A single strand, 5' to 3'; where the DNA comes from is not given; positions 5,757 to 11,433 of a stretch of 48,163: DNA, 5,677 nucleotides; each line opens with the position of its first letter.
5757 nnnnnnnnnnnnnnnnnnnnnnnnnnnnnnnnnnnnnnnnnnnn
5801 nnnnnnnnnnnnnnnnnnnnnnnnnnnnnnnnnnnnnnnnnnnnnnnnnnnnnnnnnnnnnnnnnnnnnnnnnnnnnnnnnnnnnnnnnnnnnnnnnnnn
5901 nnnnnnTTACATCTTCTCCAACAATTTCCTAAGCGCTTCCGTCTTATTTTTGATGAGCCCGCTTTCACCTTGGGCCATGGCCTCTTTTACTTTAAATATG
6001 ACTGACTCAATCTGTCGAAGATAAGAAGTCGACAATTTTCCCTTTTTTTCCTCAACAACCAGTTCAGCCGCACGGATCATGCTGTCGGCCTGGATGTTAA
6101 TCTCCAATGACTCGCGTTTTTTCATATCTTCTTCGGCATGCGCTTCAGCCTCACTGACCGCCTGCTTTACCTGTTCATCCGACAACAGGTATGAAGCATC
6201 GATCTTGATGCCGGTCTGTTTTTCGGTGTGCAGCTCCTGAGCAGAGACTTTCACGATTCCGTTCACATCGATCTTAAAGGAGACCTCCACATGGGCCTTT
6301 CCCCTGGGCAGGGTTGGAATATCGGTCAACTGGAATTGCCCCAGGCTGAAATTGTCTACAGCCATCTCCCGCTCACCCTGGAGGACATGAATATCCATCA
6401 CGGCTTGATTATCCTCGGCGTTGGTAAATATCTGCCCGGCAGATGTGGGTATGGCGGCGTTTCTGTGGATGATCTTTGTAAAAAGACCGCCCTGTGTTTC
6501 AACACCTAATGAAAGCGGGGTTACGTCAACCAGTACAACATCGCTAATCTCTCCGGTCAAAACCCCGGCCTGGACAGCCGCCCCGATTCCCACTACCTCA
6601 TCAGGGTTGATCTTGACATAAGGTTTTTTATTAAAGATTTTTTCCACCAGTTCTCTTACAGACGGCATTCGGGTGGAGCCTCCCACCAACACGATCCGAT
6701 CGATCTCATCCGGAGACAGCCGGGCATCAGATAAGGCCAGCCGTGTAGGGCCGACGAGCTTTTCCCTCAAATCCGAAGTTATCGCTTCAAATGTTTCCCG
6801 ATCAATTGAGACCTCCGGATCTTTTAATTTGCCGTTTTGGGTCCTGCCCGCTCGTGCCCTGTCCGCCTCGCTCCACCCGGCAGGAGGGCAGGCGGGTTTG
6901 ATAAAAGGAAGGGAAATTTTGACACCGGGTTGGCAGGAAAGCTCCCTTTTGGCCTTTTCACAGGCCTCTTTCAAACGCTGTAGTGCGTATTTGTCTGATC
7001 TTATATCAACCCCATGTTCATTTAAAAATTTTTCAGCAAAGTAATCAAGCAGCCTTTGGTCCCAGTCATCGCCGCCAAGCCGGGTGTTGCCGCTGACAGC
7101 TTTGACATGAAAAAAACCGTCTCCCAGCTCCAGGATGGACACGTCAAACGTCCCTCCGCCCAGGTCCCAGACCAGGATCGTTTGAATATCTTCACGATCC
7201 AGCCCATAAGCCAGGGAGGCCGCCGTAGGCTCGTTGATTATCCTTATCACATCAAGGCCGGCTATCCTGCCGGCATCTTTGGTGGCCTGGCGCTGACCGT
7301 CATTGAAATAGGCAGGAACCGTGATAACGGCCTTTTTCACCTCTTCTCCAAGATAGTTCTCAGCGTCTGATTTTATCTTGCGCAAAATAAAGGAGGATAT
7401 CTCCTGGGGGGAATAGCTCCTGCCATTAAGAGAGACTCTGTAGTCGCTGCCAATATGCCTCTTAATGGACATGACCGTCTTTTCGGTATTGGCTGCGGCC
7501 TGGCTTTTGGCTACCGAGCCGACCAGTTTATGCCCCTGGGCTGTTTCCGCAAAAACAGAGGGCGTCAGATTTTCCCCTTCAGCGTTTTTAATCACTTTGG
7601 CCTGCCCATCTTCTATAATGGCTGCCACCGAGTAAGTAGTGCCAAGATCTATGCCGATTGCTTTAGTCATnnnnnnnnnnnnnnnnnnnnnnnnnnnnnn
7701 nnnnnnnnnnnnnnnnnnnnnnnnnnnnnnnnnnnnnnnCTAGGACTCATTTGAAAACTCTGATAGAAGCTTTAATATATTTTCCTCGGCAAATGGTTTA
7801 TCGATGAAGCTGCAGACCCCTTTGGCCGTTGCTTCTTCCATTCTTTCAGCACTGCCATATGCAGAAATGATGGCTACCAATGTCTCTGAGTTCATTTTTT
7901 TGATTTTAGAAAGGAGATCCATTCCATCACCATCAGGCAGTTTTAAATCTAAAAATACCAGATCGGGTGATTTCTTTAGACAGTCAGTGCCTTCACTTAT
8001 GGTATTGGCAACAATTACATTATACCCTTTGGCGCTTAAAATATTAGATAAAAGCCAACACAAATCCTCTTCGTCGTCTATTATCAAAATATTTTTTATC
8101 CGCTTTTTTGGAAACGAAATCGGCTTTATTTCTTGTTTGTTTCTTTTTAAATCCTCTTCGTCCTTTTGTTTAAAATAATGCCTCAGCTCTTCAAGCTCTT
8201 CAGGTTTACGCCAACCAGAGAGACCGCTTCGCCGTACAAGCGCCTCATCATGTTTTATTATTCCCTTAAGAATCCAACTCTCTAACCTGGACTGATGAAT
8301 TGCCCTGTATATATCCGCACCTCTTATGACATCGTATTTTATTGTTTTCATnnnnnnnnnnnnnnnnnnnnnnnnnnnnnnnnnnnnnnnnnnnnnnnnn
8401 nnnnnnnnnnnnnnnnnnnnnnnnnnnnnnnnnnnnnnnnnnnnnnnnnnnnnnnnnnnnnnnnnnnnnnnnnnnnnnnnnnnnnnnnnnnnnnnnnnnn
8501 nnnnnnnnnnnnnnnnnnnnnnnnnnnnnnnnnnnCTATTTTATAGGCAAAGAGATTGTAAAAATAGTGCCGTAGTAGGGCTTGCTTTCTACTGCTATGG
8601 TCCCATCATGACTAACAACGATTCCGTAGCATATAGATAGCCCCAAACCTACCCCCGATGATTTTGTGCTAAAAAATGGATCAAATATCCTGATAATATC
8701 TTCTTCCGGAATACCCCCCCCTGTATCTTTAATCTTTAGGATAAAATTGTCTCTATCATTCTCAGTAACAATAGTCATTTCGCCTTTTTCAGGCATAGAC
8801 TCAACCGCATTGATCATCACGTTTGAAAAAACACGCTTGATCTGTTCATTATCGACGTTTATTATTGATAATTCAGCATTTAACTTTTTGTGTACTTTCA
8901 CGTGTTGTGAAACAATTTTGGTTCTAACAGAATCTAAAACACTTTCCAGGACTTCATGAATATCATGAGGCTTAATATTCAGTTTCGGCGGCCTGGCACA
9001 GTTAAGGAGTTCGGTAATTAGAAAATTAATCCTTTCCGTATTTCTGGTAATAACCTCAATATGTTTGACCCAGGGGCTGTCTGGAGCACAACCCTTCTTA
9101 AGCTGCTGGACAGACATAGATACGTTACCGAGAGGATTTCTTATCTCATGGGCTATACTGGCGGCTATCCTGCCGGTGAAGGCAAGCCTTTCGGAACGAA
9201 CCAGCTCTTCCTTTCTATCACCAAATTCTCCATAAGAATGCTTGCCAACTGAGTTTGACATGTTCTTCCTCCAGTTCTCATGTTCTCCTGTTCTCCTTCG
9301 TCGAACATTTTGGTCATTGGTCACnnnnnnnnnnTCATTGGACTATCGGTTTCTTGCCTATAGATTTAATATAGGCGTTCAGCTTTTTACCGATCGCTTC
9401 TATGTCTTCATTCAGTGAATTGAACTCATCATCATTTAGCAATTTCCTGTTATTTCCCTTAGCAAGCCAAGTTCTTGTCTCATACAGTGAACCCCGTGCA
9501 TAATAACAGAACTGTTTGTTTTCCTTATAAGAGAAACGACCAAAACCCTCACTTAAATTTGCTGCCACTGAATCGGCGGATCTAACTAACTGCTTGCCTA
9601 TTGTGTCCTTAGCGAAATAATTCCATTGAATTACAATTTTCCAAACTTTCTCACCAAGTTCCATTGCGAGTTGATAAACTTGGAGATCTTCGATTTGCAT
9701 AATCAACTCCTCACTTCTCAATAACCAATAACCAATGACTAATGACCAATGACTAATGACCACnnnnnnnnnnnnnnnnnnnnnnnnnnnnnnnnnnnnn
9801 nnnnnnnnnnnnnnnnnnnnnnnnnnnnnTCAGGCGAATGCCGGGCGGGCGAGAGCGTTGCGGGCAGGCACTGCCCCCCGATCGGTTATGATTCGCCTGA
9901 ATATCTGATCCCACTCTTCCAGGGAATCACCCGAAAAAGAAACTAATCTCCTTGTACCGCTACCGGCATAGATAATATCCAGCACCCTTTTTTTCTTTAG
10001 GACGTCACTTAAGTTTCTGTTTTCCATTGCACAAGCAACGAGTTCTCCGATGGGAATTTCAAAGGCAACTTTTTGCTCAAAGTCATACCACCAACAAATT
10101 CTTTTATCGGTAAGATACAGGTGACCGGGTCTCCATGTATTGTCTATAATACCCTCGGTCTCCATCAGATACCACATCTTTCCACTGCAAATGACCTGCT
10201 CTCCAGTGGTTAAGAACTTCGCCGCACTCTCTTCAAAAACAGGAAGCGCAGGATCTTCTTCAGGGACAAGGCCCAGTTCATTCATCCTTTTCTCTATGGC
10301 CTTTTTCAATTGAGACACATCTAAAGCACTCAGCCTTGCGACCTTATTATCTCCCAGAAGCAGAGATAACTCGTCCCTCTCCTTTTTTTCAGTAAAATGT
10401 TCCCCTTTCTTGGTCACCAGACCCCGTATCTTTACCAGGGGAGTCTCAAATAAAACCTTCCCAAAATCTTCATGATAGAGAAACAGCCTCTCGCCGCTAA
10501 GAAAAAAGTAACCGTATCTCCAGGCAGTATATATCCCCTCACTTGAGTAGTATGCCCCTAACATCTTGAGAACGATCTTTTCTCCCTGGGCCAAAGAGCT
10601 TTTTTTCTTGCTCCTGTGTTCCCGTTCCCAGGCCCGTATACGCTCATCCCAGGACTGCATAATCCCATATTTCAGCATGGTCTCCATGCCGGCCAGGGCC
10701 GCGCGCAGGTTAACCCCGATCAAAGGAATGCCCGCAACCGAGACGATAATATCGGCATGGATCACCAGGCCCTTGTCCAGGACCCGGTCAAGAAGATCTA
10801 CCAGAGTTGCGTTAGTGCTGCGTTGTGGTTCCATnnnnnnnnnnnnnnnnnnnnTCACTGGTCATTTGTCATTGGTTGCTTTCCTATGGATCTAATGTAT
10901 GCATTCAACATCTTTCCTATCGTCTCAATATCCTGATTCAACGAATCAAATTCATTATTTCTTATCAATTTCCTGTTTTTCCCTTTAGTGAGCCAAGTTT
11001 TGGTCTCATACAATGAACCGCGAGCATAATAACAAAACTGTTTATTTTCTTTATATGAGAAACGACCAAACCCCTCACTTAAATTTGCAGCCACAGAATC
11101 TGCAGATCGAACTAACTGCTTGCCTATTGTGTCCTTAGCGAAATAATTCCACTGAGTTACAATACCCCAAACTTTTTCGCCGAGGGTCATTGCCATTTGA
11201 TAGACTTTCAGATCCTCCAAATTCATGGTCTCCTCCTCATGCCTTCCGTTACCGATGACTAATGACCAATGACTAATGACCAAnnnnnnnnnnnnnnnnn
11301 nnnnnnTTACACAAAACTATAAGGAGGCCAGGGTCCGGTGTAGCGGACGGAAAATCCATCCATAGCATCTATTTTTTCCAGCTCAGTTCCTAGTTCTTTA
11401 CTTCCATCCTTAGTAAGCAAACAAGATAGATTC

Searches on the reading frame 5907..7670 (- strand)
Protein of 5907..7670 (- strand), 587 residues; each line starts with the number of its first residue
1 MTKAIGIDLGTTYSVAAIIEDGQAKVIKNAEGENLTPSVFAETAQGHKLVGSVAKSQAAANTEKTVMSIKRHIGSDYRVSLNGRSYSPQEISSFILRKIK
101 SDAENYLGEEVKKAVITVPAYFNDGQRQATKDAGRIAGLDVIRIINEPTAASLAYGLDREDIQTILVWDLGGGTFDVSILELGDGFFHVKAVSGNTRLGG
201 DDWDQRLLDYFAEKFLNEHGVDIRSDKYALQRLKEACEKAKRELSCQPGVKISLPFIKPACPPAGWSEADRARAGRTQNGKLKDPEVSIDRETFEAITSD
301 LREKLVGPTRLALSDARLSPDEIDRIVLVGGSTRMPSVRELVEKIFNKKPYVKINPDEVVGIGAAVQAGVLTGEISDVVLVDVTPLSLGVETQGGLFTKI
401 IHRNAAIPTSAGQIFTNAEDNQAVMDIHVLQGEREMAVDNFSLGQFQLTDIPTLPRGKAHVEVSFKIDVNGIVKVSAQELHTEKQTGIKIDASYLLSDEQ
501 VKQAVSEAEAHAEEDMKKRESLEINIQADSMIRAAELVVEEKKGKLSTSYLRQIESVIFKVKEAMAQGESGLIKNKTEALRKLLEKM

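Call 7: search_protein_families(library=pfam, proteins=[window:5907-7670:-], max_evalue=0.001)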
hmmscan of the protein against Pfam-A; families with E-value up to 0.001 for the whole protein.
window:5907-7670:- (587 aa): 2 families
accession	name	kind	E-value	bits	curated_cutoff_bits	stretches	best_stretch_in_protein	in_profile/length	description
PF00012.26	HSP70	-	1.8e-199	664.3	20.6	1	4-586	1-592/599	Hsp70 protein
PF06723.19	MreB_Mbl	-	1.3e-16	60.8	27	1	3-215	2-192/327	MreB/Mbl protein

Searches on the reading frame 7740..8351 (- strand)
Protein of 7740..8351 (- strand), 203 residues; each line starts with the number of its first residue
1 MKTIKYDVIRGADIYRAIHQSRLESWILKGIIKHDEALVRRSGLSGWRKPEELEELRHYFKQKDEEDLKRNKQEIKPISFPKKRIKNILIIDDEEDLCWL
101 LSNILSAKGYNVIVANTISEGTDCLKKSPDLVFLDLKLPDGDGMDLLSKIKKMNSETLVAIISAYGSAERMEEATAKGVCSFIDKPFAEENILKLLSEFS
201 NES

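Call 7: search_protein_families(library=pfam, proteins=[window:7740-8351:-], max_evalue=0.001)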
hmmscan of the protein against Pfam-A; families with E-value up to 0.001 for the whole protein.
window:7740-8351:- (203 aa): 1 family
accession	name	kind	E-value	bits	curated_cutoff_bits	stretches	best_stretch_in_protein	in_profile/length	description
PF00072.30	Response_reg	-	9.4e-23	80.9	30.2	1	88-196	1-110/111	Response regulator receiver domain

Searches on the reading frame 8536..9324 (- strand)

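Call 7: search_protein_families(library=pfam, proteins=[window:8536-9324:-], max_evalue=0.001)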
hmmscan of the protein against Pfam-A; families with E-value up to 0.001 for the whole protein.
window:8536-9324:- (262 aa): 2 families
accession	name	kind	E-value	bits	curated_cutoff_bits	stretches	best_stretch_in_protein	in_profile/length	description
PF02518.31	HATPase_c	-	4.1e-25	88.8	26.4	1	158-261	2-109/111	Histidine kinase-, DNA gyrase B-, and HSP90-like ATPase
PF00512.31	HisKA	-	1.2e-10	41.7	26.9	1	52-111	4-62/66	His Kinase A (phospho-acceptor) domain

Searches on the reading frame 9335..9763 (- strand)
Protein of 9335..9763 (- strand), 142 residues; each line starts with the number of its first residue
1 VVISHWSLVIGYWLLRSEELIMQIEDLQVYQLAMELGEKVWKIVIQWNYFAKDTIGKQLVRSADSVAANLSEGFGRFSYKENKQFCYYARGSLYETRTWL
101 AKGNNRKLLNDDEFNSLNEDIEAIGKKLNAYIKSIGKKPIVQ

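Call 7: search_protein_families(library=pfam, proteins=[window:9335-9763:-], max_evalue=0.001)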
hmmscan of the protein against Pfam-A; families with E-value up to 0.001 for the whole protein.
window:9335-9763:- (142 aa): 1 family
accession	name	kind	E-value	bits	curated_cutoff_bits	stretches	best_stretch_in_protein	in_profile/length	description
PF05635.17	23S_rRNA_IVP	-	3.6e-30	104.8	33.8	1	25-130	1-106/106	23S rRNA-intervening sequence protein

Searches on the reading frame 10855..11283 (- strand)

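Call 7: search_protein_families(library=pfam, proteins=[window:10855-11283:-], max_evalue=0.001)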
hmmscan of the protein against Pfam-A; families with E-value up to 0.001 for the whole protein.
window:10855-11283:- (142 aa): 1 family
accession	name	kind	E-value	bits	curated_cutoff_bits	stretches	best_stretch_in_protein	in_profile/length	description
PF05635.17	23S_rRNA_IVP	-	2e-30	105.6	33.8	1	23-128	1-106/106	23S rRNA-intervening sequence protein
